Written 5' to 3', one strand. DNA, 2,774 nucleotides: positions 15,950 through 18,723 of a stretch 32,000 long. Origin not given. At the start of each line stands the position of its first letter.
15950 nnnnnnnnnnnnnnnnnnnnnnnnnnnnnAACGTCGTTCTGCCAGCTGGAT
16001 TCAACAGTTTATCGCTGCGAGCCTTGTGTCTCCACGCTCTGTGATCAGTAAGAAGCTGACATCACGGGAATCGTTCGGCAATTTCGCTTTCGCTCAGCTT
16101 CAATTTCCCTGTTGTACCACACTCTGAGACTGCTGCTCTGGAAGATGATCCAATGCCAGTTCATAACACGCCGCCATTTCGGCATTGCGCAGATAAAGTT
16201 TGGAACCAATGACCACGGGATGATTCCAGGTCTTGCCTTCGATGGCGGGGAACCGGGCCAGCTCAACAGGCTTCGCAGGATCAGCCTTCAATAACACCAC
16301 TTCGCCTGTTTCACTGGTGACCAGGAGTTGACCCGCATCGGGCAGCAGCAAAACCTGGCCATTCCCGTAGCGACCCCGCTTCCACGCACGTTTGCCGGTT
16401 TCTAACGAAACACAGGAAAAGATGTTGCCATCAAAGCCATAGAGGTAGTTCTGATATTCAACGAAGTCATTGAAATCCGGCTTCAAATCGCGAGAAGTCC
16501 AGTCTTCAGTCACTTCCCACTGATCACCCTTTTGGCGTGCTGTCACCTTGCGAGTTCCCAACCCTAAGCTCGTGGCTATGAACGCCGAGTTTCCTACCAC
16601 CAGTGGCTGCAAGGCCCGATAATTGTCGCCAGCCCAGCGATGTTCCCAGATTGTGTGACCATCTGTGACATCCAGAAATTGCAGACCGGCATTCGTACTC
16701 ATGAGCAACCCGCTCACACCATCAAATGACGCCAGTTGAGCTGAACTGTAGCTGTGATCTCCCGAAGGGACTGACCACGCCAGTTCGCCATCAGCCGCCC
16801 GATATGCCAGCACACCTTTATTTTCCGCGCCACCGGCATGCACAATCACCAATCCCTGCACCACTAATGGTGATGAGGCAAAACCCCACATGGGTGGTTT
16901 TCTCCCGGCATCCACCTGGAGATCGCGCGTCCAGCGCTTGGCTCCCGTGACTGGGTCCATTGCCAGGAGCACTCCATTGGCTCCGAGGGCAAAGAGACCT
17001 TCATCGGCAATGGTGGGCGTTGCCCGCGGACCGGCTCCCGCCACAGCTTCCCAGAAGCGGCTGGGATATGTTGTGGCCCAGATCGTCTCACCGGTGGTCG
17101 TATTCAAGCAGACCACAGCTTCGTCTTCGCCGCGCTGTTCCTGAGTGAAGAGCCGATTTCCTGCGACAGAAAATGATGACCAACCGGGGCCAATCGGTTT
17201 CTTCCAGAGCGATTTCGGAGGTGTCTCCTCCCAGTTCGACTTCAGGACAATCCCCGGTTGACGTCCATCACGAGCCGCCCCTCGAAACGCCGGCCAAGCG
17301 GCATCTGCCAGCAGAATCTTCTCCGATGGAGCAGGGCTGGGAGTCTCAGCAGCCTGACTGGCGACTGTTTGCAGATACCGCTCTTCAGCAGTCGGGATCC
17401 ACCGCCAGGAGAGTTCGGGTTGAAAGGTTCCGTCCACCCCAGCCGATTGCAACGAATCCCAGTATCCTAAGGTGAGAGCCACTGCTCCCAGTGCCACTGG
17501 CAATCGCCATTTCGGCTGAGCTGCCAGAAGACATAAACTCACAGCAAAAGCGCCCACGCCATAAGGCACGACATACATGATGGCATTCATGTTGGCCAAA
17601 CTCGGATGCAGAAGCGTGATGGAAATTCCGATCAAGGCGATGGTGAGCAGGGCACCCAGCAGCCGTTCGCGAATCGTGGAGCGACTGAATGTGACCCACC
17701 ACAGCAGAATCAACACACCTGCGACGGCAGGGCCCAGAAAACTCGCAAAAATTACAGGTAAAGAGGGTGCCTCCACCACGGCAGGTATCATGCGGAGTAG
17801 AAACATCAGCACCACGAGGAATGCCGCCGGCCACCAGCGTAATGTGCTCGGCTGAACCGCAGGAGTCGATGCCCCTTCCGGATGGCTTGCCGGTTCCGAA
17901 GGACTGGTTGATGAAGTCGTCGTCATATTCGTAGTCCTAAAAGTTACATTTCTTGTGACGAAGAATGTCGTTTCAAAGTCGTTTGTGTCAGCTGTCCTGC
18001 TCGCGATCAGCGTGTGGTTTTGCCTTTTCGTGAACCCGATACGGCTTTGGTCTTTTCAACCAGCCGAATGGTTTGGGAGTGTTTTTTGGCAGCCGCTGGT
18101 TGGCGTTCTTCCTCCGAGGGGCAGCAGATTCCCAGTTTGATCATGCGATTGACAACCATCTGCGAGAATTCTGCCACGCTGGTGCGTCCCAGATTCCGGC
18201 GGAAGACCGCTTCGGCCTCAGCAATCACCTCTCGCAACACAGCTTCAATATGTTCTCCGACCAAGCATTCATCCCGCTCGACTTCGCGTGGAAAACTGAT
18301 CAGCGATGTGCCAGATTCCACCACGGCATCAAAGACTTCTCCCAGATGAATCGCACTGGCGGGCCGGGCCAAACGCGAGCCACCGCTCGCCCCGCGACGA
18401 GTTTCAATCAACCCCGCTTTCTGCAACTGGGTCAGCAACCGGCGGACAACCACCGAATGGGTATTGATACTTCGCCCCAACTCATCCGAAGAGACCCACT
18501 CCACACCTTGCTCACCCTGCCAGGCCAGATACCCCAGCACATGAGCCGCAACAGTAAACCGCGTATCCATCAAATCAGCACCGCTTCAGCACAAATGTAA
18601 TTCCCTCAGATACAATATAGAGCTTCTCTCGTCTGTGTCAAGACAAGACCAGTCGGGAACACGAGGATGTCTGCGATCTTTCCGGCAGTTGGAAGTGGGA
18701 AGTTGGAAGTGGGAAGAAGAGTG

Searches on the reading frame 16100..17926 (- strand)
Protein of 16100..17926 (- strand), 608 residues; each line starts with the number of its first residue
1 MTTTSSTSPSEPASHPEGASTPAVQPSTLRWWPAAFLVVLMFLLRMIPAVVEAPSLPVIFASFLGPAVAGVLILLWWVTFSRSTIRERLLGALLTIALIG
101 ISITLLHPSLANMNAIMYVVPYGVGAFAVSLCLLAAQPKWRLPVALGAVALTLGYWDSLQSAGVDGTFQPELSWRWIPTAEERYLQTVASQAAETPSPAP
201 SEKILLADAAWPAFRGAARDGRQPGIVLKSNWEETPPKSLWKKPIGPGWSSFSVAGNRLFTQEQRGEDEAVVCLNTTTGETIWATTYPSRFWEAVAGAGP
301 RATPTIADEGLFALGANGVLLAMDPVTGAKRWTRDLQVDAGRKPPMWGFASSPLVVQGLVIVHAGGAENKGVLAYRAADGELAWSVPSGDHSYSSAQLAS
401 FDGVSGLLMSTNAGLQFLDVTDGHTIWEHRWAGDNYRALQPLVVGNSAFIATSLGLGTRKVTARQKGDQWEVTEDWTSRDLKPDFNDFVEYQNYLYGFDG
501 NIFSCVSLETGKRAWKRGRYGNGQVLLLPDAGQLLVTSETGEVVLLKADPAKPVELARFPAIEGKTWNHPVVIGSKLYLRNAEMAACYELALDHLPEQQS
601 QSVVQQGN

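Call 3: search_protein_families(library=pfam, proteins=[window:16100-17926:-], max_evalue=0.01)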
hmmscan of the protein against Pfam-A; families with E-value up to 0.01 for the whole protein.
window:16100-17926:- (608 aa): 4 families
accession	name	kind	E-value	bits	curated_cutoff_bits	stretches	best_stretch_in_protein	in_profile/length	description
PF13360.13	PQQ_2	-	1.9e-25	90.3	27.6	2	268-516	2-232/233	Outer membrane protein assembly factor BamB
PF13570.13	Beta-prop_ACSF4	-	3.9e-07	30.2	133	1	269-578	29-316/329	Beta-alanine-activating enzyme, beta-propeller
PF01011.28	PQQ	-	2.6e-06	26.9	26.7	1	301-342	50-91/595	Glucose/ethanol/alcohol dehydrogenase, beta-propeller domain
PF25293.1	Beta-prop_EMC1_N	-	0.007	16.5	34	0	369-449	84-165/219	EMC1 N-terminal beta-propeller domain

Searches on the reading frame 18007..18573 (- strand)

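Call 32: search_protein_families(library=pfam, proteins=[window:18007-18573:-], max_evalue=0.001)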
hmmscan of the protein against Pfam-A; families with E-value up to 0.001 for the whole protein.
window:18007-18573:- (188 aa): 3 families
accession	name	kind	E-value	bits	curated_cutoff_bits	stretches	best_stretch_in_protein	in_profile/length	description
PF02082.26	Rrf2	-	3e-26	92.6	30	1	3-136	2-129/132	Iron-dependent Transcriptional regulator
PF13545.12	HTH_Crp_2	-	4.1e-05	23.9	27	1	10-60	4-56/70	Crp-like helix-turn-helix domain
PF06971.19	Put_DNA-bind_N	-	0.00075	20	27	0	16-45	17-46/49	Putative DNA-binding protein N-terminus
